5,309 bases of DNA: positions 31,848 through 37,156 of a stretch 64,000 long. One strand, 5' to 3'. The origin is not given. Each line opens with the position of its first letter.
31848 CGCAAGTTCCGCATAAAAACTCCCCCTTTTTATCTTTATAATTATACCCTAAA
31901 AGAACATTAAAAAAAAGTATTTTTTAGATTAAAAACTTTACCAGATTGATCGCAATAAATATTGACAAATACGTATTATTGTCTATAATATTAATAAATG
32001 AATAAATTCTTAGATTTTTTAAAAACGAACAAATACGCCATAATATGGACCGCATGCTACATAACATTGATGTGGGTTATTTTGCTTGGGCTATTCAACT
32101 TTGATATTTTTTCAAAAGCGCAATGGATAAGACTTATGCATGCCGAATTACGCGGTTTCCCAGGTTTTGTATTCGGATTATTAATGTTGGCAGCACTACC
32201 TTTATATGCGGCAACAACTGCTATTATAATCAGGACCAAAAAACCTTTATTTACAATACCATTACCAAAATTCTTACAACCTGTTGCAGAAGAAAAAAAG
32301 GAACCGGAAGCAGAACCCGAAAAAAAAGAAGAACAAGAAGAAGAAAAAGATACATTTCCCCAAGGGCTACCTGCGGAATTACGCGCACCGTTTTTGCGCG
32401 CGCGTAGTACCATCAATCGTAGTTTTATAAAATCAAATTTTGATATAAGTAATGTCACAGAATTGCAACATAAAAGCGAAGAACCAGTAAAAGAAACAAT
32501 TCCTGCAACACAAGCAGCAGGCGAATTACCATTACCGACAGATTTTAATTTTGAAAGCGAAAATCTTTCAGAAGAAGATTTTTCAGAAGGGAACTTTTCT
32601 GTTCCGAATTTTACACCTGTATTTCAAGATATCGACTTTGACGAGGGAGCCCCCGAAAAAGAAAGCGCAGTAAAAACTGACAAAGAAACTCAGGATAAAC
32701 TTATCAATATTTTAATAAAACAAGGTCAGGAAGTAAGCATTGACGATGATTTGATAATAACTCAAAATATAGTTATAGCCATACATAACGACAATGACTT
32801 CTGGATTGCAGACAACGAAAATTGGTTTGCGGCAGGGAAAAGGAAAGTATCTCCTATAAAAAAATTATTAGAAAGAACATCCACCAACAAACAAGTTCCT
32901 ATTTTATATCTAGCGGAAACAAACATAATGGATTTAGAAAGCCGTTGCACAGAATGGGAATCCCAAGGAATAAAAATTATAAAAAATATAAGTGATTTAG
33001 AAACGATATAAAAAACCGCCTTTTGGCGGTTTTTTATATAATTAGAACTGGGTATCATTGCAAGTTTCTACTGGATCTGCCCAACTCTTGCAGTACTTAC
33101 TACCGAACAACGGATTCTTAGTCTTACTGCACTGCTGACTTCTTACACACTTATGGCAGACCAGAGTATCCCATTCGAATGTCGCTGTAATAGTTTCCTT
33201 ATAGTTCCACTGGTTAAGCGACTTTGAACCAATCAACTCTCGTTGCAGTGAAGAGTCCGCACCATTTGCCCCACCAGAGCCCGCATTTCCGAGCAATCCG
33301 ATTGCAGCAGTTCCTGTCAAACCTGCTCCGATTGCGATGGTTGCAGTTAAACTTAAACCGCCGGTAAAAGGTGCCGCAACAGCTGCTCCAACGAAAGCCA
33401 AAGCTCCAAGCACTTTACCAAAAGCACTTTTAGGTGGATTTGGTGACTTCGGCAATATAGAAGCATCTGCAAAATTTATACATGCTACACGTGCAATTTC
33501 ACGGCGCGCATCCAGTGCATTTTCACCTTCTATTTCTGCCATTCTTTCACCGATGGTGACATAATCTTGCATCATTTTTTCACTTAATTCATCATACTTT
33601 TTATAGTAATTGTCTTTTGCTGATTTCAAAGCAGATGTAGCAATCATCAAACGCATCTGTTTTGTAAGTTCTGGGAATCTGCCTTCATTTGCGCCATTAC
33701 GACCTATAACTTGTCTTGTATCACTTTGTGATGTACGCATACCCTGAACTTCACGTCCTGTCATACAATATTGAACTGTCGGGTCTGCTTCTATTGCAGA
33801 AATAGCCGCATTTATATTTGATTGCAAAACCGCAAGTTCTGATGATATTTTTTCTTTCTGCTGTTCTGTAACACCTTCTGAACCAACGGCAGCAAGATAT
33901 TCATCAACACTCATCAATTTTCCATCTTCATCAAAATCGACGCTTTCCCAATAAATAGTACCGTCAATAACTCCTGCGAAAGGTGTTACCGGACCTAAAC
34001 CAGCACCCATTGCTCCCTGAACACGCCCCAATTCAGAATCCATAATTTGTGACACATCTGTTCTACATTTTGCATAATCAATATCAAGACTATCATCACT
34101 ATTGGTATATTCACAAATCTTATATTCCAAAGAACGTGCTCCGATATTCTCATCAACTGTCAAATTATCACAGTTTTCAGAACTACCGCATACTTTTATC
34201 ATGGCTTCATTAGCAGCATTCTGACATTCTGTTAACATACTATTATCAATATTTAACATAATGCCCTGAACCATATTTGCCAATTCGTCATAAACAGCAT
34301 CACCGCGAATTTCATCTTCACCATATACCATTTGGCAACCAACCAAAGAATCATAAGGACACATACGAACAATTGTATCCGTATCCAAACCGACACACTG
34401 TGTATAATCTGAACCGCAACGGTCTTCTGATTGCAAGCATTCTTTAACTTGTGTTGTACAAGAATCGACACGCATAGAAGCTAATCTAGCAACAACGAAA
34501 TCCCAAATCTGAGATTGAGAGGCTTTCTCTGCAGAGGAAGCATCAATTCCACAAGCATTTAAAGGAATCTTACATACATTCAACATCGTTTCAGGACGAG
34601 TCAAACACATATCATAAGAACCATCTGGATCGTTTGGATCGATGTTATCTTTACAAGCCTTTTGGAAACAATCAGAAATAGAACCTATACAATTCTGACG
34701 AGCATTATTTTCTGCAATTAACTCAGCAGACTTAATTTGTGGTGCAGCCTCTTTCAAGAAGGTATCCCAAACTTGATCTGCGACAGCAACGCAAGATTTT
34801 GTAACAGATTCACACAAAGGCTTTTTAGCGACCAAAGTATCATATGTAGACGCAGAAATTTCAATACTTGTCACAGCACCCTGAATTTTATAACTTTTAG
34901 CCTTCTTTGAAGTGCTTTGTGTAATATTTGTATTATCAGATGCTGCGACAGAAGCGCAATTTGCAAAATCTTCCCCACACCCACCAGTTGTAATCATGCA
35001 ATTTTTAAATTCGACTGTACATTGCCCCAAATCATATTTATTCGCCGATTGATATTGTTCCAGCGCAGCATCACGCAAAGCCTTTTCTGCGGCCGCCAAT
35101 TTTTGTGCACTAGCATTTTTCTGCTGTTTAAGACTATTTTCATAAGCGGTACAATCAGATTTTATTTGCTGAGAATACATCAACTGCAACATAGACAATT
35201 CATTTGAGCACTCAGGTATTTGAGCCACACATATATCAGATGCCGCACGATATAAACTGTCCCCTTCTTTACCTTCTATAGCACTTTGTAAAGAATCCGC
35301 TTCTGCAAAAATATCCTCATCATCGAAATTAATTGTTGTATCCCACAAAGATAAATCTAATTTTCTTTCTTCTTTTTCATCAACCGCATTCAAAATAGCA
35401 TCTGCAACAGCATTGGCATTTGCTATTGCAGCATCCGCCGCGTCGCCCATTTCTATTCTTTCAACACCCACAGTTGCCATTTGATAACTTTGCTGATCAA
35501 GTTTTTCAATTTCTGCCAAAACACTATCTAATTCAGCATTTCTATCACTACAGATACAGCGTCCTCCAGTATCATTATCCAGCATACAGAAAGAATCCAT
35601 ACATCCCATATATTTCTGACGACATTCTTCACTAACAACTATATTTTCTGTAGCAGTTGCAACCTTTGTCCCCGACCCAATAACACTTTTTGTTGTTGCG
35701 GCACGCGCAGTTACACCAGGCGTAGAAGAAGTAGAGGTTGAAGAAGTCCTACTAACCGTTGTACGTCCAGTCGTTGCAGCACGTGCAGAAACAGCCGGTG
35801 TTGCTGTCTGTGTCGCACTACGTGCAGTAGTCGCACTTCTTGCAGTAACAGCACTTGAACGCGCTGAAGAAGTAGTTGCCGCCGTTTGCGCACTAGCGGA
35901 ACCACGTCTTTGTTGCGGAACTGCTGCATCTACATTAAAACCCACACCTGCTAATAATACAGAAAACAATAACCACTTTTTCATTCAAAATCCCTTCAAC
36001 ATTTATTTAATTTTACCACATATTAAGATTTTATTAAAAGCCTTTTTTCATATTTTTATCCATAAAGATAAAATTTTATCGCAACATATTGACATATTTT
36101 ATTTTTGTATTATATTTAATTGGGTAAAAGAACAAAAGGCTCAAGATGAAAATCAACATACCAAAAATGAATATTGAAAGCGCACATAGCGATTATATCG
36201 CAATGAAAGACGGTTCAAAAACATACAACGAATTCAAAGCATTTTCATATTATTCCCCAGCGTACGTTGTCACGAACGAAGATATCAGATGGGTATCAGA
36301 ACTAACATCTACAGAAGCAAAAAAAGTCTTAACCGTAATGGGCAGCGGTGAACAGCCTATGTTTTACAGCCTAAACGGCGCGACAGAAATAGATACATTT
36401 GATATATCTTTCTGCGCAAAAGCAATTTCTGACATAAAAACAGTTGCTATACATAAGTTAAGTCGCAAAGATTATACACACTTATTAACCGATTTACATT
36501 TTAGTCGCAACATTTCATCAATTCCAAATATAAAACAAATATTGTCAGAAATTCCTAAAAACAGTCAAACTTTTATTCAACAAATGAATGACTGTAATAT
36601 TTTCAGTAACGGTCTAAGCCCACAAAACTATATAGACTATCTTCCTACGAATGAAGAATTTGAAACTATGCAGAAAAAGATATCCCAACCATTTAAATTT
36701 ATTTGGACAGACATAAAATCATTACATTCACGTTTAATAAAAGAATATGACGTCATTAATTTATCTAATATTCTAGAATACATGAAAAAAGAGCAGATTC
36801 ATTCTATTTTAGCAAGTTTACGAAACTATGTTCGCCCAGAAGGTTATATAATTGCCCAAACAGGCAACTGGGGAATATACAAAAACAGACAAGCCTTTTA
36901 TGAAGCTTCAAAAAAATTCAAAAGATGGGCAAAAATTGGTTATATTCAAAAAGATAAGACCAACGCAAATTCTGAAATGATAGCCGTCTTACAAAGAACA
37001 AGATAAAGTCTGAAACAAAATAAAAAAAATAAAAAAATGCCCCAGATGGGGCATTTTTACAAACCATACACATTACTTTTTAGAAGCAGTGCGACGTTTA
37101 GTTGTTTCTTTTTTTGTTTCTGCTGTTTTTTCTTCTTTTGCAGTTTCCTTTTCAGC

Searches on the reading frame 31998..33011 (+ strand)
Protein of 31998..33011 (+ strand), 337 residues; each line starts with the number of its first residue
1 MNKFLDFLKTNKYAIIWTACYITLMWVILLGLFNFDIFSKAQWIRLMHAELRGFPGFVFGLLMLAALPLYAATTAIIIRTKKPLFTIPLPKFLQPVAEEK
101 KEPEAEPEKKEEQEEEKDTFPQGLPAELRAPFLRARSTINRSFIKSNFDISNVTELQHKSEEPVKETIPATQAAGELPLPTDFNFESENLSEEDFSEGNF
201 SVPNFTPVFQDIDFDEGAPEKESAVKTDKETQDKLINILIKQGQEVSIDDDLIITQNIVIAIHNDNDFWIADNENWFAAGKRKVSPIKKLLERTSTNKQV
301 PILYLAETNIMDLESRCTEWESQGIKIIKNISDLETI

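Call 13: search_protein_families(library=pfam, proteins=[window:31998-33011:+], max_evalue=0.001)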
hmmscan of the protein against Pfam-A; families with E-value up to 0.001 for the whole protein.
window:31998-33011:+ (337 aa): 0 families

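Call 31: search_protein_families(library=pfam, proteins=[window:31998-33011:+], max_evalue=1)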
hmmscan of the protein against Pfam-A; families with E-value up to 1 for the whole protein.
window:31998-33011:+ (337 aa): 1 family
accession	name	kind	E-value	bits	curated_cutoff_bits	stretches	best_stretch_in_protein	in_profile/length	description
PF15713.10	PTPRCAP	-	0.2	12.5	28.3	1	77-118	18-58/150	Protein tyrosine phosphatase receptor type C-associated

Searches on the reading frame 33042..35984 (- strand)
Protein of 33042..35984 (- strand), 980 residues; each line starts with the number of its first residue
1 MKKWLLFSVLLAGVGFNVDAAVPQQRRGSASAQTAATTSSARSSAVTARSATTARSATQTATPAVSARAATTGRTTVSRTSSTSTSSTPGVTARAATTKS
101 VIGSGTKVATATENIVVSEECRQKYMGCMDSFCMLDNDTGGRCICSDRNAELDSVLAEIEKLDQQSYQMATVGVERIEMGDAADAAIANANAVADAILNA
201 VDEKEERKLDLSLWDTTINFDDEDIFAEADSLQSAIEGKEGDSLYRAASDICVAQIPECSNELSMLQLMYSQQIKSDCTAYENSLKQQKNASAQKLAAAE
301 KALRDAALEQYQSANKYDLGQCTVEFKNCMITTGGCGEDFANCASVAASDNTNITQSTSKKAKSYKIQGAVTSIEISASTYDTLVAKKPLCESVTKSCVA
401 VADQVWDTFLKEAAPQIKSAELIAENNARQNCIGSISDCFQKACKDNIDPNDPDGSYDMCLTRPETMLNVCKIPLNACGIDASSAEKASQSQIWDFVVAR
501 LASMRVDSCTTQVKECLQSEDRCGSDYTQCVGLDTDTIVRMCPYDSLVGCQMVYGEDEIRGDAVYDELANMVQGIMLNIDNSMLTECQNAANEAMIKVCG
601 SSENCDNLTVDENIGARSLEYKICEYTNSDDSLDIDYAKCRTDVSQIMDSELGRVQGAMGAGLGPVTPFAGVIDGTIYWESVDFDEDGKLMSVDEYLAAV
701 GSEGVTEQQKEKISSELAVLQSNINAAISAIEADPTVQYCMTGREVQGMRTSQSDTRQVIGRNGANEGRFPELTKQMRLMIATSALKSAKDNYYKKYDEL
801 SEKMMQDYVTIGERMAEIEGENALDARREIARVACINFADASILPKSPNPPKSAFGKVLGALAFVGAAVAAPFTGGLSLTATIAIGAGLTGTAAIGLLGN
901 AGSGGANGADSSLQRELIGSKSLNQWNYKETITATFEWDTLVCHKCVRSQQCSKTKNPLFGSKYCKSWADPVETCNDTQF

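Call 7: search_protein_families(library=pfam, proteins=[window:33042-35984:-], max_evalue=1)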
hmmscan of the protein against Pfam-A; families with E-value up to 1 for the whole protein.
window:33042-35984:- (980 aa): 0 families

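Call 8: search_protein_families(library=ncbifam, proteins=[window:33042-35984:-], max_evalue=1)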
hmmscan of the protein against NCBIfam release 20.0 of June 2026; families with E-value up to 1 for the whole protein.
window:33042-35984:- (980 aa): 0 families

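Call 12: find_homologous_proteins(query=window:33042-35984:-)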
Query window:33042-35984:- (980 aa): 1059 proteins with E <= 0.001 among 8000 candidates; the best 120 are listed.
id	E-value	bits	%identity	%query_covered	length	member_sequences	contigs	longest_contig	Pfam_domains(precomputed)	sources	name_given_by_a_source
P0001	0.0e+0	2066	95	100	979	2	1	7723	-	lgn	-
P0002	0.0e+0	1679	75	100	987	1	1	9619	-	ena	-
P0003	0.0e+0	1669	75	100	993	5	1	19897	-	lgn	-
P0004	0.0e+0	1643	74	100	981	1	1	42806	-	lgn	-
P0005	0.0e+0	1605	72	100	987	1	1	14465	-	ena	-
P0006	0.0e+0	1572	70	100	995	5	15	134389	-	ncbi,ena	-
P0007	0.0e+0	1571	69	100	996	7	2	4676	-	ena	-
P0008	0.0e+0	1562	69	100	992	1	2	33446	-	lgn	-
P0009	0.0e+0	1554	71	100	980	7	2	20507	-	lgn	-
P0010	0.0e+0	1545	69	100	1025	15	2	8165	-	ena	-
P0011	0.0e+0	1542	70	100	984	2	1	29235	-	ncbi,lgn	ncbi:MAG: hypothetical protein ACLRFO_03865 [Alphaproteobacteria bacterium]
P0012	0.0e+0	1533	72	90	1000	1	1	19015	-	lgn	-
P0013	0.0e+0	1528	69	100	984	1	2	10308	-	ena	-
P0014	0.0e+0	1526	69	100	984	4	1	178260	-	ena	-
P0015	0.0e+0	1525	68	100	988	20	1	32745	-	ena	-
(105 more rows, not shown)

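Call 65: search_protein_families(library=phrogs, proteins=[window:33045-35642:-], max_evalue=0.01)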
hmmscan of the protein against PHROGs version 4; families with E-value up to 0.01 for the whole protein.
window:33045-35642:- (866 aa): 0 families

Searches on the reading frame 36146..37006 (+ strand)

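Call 13: search_protein_families(library=pfam, proteins=[window:36146-37006:+], max_evalue=0.001)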
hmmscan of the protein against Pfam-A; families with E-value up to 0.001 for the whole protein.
window:36146-37006:+ (286 aa): 2 families
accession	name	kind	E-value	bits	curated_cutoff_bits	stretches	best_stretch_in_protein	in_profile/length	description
PF11899.13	DUF3419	-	1.1e-11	45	28.2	1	38-145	10-116/385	Protein of unknown function (DUF3419)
PF01739.24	CheR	-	1.5e-05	25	27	1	156-236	92-172/195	CheR methyltransferase, SAM binding domain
